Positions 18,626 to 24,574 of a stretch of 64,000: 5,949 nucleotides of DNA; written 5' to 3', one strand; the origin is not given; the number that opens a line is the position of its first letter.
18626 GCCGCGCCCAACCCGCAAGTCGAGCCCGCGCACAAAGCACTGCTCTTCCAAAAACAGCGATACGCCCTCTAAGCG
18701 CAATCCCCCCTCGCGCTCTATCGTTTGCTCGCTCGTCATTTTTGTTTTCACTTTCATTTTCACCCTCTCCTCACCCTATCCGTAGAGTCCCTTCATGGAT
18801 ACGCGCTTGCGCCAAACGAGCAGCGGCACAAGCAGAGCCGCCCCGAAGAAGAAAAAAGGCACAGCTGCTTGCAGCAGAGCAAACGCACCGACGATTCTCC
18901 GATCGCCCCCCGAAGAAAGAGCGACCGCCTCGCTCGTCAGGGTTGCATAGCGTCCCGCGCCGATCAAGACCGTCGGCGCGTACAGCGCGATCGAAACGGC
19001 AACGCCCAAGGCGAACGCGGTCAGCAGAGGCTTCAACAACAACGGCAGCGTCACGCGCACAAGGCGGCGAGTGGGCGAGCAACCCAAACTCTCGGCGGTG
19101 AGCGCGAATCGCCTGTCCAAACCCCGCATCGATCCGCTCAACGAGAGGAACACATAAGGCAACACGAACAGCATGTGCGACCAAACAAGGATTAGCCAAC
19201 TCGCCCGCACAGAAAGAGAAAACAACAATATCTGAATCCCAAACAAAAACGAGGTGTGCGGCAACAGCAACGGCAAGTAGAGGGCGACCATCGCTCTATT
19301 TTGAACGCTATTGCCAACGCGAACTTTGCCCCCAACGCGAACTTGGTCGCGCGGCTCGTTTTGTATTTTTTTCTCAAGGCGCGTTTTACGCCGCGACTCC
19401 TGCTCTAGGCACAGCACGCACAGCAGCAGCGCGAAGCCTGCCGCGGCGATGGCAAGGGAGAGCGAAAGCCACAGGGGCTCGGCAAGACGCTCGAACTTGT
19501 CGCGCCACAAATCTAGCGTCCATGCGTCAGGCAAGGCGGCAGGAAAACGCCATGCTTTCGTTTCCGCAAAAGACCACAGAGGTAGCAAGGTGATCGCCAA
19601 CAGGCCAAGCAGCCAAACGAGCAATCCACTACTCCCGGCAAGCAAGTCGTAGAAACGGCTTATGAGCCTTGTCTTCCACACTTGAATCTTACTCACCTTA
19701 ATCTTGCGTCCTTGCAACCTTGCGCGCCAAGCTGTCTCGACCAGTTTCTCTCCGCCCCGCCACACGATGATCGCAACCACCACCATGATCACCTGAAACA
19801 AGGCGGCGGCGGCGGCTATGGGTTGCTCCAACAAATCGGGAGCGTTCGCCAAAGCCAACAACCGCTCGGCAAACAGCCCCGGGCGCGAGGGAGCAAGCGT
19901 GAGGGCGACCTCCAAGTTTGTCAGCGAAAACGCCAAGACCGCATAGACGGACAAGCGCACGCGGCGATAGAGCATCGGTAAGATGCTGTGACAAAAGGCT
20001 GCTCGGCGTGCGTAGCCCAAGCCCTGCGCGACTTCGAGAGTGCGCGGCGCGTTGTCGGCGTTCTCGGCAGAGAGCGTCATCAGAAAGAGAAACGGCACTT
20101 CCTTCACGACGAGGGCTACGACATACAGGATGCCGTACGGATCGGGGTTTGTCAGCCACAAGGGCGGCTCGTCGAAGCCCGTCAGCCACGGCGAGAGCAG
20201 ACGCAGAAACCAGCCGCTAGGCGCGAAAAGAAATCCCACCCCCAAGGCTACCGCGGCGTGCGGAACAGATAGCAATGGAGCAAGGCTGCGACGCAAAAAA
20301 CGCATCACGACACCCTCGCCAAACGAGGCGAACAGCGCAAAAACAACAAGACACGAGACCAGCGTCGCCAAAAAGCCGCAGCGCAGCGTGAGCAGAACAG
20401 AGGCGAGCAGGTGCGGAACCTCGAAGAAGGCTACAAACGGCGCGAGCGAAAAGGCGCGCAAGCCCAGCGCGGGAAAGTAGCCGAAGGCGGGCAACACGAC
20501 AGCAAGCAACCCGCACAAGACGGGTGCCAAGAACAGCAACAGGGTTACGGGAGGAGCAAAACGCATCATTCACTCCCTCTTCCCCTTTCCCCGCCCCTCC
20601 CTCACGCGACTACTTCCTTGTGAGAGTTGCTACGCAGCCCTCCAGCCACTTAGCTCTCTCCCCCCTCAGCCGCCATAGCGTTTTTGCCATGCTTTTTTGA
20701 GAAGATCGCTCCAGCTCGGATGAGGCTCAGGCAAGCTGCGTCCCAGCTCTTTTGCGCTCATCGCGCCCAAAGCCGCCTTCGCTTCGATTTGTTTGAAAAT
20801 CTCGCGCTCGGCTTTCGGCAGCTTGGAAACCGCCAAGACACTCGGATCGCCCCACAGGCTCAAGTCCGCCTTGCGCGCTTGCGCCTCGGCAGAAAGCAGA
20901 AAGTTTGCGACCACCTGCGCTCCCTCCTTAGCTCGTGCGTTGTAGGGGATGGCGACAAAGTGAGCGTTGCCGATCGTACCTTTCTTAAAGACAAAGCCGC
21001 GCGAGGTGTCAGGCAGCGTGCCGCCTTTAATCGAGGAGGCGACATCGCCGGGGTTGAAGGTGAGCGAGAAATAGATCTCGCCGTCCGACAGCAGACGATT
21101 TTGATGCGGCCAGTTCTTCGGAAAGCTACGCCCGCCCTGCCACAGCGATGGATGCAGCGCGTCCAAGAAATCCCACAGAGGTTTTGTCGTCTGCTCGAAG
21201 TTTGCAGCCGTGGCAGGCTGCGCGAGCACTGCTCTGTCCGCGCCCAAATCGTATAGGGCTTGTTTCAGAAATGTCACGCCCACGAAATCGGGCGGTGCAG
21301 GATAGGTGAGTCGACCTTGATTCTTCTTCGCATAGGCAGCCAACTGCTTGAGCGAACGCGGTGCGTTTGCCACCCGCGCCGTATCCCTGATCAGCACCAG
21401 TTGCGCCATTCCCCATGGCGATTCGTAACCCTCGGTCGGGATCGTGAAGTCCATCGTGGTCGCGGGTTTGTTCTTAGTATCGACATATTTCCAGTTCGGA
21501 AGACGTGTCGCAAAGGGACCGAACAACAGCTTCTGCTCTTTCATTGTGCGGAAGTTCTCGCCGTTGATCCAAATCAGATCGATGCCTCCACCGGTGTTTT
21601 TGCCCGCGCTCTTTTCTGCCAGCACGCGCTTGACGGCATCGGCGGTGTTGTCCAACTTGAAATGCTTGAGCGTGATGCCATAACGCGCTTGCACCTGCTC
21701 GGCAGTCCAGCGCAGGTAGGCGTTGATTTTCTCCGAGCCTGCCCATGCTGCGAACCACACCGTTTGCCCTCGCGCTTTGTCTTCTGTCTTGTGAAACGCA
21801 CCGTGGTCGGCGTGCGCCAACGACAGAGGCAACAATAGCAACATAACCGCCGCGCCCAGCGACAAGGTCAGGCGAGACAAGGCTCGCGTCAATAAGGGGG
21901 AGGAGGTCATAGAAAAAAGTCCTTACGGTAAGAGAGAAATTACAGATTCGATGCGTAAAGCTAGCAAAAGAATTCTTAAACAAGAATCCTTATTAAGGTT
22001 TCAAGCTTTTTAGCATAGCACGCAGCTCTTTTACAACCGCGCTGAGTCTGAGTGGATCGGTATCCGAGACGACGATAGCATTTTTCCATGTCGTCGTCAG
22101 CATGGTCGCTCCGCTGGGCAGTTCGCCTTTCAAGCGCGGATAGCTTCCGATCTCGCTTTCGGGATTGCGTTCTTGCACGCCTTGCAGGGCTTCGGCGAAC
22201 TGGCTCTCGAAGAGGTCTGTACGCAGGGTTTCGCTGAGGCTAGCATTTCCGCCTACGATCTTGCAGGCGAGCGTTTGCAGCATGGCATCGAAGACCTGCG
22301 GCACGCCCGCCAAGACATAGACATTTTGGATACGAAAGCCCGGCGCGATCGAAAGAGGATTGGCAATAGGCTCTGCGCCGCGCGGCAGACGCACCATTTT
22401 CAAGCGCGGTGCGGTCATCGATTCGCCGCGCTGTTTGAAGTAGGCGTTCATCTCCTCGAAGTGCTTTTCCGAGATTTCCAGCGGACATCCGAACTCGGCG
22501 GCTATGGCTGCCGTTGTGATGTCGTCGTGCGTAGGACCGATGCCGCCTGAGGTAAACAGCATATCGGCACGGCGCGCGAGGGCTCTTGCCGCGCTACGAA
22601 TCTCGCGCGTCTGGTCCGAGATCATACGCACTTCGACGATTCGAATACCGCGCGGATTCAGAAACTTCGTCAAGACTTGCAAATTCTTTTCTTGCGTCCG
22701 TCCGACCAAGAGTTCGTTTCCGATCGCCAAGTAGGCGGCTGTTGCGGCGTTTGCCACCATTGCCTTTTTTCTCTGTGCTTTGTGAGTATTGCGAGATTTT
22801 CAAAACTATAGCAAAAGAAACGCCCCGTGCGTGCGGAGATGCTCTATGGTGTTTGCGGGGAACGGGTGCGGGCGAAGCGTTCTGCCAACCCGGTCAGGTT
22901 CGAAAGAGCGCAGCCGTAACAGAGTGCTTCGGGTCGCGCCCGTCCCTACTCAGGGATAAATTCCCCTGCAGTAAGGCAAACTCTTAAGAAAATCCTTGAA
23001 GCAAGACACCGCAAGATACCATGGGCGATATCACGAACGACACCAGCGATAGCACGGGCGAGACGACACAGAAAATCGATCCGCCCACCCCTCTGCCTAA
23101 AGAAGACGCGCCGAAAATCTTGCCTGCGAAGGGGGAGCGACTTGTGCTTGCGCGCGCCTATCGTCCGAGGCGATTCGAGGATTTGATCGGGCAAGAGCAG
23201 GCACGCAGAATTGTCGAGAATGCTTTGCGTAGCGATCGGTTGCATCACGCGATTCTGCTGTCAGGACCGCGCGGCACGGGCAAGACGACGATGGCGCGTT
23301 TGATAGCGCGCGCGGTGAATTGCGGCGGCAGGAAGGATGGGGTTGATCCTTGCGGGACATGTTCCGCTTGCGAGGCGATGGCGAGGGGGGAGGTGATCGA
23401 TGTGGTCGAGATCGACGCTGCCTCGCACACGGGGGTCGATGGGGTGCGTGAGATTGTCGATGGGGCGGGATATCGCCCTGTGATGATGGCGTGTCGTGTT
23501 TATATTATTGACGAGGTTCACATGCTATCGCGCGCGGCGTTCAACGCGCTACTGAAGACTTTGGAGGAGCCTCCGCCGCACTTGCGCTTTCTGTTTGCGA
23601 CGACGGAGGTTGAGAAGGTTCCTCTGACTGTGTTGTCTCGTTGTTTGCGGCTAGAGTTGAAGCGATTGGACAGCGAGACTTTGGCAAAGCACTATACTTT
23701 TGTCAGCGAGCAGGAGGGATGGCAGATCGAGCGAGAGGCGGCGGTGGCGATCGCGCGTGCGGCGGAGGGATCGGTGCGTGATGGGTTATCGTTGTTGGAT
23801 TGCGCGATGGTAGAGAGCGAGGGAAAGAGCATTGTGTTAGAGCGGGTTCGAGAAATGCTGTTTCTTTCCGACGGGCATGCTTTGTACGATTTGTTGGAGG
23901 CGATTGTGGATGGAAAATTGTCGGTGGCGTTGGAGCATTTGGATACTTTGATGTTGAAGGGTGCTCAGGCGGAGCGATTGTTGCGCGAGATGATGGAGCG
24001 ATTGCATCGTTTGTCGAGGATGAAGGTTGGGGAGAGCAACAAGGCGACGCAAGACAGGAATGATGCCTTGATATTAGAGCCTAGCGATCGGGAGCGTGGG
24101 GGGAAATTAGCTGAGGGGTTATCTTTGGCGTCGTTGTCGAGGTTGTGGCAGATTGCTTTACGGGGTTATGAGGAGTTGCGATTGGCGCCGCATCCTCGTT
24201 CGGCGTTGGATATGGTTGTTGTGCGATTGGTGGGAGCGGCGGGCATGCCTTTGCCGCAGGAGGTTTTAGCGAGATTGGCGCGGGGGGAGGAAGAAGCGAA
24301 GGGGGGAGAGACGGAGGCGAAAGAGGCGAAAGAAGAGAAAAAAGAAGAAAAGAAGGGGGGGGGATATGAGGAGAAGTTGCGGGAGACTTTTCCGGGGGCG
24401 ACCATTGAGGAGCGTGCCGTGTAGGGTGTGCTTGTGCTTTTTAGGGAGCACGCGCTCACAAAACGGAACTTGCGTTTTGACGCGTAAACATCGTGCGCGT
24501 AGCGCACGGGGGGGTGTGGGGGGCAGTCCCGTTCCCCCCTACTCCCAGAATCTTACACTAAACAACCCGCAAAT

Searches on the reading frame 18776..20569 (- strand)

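Call 15: search_protein_families(library=pfam, proteins=[window:18776-20569:-])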
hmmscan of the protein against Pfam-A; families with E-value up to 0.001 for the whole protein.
window:18776-20569:- (597 aa): 1 family
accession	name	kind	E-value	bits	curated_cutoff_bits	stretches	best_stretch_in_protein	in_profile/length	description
PF00528.27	BPD_transp_1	-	9.6e-08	32.4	26.4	1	417-575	11-160/184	Binding-protein-dependent transport system inner membrane component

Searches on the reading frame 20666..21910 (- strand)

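Call 15: search_protein_families(library=pfam, proteins=[window:20666-21910:-])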
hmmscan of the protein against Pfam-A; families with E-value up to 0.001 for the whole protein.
window:20666-21910:- (414 aa): 3 families
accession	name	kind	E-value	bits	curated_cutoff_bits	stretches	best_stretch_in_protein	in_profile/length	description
PF13416.11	SBP_bac_8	-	4.6e-20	73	27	1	70-358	3-261/279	Bacterial extracellular solute-binding protein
PF01547.30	SBP_bac_1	-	5.3e-05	23.8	26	1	103-345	47-307/307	Bacterial extracellular solute-binding protein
PF13343.11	SBP_bac_6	-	0.00076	19.5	24.6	0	118-214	18-109/245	Bacterial extracellular solute-binding protein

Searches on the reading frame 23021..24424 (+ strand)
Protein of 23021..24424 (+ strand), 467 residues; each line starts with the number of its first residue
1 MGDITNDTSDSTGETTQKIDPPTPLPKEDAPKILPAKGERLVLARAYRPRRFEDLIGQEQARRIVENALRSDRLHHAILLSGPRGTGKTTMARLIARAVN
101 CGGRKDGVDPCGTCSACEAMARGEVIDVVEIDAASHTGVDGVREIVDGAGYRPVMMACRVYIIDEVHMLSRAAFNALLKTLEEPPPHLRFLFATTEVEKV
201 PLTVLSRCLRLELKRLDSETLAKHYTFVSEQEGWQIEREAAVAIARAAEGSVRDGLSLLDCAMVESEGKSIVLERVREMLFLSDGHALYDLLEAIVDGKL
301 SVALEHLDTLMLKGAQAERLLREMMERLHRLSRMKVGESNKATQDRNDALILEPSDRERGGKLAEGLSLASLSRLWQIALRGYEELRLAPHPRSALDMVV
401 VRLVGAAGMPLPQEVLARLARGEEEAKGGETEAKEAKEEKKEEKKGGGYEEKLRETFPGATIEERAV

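Call 10: find_encoding_contigs(protein=window:23021-24424:+, flank=10000, max_places=6)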
Protein window:23021-24424:+ (467 aa): no gene with exactly this product is on record in the collection.

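Call 15: search_protein_families(library=pfam, proteins=[window:23021-24424:+])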
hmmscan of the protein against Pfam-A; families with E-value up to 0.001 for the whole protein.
window:23021-24424:+ (467 aa): 13 families
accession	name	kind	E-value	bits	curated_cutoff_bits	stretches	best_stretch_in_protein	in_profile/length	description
PF13177.12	DNA_pol3_delta2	-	1.5e-36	126.3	27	1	58-216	2-160/161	DNA polymerase III, delta subunit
PF12169.13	DNA_pol3_gamma3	-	2.4e-31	108.9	24.4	1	273-419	3-143/143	DNA polymerase III subunits gamma and tau domain III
PF22608.2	DNAX_ATPase_lid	-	4.9e-12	45.9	27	1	222-267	3-48/49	DNA polymerase III clamp loader subunit, ATPase lid domain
PF00004.35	AAA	-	1.7e-10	41.9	21.2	1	78-210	1-125/131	ATPase family associated with various cellular activities (AAA)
PF07728.20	AAA_5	-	2.1e-08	34.7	22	1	78-185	2-94/139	AAA domain (dynein-related subfamily)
PF05496.18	RuvB_N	-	3.1e-08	34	27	1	48-101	2-59/159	Holliday junction DNA helicase RuvB P-loop domain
PF13604.12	AAA_30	-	3.1e-07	30.8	27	1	62-183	7-114/191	AAA domain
PF06068.19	TIP49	-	6.3e-07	29.3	23.8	1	53-100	24-75/347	TIP49 P-loop domain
PF13191.12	AAA_16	-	2.1e-06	28.8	32.6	1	55-100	2-49/167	AAA ATPase domain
PF13401.12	AAA_22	-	3.8e-06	27.7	27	1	77-190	7-118/130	AAA domain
PF01078.27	Mg_chelatase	-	4.1e-05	23.5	20.3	1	52-137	2-84/207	Magnesium chelatase, subunit ChlI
PF13245.12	AAA_19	-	0.0001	22.9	25.1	1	67-182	3-115/134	AAA domain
PF20720.3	nSTAND3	-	0.00096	19.3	27.2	0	66-98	8-40/155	Novel STAND NTPase 3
